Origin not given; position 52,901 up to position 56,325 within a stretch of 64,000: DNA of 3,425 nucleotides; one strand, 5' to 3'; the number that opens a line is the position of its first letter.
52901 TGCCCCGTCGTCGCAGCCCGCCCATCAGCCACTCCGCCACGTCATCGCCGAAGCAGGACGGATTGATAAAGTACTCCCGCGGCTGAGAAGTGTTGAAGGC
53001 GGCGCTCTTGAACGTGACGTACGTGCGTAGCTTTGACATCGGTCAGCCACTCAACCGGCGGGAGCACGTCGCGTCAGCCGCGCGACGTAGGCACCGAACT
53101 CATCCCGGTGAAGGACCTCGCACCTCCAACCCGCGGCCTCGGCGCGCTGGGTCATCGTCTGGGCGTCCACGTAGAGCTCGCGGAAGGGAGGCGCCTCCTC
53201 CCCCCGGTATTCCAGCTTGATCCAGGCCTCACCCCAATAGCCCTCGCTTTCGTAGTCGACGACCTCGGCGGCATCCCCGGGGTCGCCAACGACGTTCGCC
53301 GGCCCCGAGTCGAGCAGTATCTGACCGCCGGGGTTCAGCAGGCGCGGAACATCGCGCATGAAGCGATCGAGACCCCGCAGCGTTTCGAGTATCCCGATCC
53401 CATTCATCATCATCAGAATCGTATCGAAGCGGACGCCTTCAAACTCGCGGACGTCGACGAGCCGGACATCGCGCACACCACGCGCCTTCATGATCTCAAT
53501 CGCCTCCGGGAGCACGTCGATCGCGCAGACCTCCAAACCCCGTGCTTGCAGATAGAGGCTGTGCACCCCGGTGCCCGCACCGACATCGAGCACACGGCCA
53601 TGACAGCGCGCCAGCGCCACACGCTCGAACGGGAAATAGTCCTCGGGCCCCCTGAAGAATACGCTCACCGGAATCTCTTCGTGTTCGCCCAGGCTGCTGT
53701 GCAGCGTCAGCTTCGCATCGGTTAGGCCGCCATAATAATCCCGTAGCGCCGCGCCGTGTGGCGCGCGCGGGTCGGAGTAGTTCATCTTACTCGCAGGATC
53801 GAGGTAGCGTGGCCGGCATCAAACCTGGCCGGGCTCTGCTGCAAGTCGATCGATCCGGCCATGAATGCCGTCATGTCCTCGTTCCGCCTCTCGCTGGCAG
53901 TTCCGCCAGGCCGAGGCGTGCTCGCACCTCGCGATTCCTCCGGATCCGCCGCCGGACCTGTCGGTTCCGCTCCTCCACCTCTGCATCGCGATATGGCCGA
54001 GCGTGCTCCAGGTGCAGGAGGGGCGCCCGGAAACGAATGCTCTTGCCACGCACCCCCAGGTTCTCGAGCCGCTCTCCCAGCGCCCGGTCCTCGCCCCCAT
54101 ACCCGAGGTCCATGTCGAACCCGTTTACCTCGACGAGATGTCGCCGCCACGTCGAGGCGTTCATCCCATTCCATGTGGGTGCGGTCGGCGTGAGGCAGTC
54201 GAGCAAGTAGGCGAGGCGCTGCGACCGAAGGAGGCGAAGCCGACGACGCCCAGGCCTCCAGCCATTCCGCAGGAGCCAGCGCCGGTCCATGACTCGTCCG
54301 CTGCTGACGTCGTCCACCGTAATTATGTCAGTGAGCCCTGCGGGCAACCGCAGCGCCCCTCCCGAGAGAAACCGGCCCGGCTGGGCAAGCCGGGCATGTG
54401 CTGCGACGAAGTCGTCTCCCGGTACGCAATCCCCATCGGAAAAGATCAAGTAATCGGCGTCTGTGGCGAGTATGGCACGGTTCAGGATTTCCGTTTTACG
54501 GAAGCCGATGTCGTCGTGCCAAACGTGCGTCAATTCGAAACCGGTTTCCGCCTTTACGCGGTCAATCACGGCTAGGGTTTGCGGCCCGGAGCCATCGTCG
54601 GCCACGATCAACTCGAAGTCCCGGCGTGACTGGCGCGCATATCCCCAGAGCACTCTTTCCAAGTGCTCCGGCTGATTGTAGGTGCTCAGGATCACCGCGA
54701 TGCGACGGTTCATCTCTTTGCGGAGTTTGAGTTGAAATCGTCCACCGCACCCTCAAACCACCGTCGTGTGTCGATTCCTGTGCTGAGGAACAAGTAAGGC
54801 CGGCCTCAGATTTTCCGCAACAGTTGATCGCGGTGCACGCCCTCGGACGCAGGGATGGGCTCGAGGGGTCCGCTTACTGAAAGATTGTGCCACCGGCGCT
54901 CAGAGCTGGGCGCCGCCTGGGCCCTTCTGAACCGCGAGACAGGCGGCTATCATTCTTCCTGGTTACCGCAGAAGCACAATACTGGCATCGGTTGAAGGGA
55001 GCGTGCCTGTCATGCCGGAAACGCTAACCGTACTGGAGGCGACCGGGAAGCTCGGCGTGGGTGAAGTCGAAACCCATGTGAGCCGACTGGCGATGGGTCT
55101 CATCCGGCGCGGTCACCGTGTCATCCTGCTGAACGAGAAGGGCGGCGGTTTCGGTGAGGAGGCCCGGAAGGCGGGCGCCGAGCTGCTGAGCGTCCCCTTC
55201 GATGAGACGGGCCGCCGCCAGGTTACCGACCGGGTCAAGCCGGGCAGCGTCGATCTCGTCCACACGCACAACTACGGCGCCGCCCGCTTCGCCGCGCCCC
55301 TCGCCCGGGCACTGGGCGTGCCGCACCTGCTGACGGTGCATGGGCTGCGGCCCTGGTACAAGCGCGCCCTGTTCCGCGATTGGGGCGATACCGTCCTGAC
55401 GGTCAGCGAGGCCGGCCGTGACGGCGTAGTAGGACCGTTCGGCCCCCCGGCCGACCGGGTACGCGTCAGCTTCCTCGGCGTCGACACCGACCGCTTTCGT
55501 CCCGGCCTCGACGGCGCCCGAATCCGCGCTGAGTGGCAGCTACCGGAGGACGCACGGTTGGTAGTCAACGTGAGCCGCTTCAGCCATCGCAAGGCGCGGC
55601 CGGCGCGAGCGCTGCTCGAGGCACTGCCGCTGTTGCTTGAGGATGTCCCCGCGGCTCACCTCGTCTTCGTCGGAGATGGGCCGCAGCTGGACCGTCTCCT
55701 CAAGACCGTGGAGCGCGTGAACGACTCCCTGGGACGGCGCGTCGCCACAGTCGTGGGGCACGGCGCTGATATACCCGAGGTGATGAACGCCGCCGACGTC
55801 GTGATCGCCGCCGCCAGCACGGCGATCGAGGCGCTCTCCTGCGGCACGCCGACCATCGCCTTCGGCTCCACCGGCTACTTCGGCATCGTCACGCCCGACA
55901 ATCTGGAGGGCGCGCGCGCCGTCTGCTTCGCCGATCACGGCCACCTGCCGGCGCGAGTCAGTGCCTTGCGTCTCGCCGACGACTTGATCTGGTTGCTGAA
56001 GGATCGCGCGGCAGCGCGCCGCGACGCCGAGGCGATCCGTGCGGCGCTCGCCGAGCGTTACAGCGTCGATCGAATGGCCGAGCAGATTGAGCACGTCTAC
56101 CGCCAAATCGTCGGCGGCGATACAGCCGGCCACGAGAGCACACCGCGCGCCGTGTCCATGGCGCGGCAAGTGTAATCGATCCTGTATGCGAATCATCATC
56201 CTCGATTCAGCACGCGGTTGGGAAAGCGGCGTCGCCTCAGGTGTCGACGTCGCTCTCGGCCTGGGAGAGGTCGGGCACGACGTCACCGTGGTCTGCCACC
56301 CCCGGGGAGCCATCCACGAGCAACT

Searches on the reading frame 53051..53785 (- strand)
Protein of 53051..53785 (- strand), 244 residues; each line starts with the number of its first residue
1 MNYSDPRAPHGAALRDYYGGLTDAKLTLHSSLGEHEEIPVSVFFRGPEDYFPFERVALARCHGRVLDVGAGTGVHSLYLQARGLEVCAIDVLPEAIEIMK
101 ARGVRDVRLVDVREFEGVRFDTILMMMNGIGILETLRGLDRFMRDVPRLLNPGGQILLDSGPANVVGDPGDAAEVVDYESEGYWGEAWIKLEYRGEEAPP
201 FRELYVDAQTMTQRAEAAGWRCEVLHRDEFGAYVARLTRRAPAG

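Call 23: search_protein_families(library=pfam, proteins=[window:53051-53785:-], max_evalue=0.00001)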
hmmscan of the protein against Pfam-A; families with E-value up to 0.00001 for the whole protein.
window:53051-53785:- (244 aa): 5 families
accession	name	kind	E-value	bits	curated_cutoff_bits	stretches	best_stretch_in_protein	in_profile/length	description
PF13489.12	Methyltransf_23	-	4.1e-11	43.3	27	1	60-222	21-161/164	Methyltransferase domain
PF08241.18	Methyltransf_11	-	4.2e-10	40.6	21.2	1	66-157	1-94/95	Methyltransferase domain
PF13649.12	Methyltransf_25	-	4.4e-10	40.6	27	1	65-154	1-97/97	Methyltransferase domain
PF08242.18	Methyltransf_12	-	2.6e-08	34.9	30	1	66-155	1-97/98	Methyltransferase domain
PF13847.12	Methyltransf_31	-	6.4e-06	26.4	27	0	63-160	5-111/145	Methyltransferase domain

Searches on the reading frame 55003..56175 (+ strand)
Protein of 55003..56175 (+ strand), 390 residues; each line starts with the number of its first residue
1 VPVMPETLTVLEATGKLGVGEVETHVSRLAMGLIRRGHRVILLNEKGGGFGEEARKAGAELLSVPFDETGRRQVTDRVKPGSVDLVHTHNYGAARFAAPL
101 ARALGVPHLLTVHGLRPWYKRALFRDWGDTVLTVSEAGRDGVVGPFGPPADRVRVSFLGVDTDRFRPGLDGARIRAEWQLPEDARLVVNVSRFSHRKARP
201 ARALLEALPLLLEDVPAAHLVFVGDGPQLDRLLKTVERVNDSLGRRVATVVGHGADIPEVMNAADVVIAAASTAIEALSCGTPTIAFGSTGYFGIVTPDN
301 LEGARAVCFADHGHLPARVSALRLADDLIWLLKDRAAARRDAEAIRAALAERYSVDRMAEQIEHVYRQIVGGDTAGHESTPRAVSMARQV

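Call 23: search_protein_families(library=pfam, proteins=[window:55003-56175:+], max_evalue=0.00001)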
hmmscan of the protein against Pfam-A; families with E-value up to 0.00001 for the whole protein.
window:55003-56175:+ (390 aa): 5 families
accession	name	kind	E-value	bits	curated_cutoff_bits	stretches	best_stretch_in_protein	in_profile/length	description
PF13439.12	Glyco_transf_4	-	7e-20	72.2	28.5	1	22-164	4-170/170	Glycosyltransferase Family 4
PF00534.26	Glycos_transf_1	-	5.4e-14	52.5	26.4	1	173-340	4-164/172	Glycosyl transferases group 1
PF13579.12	Glyco_trans_4_4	-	2.7e-13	51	29.7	1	21-155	2-154/158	Glycosyl transferase 4-like domain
PF13692.12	Glyco_trans_1_4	-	1.9e-12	48.1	27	1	185-298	2-117/142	Glycosyl transferases group 1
PF20706.3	GT4-conflict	-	1.7e-06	27.8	26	1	273-361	297-384/385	Family 4 Glycosyltransferase in conflict systems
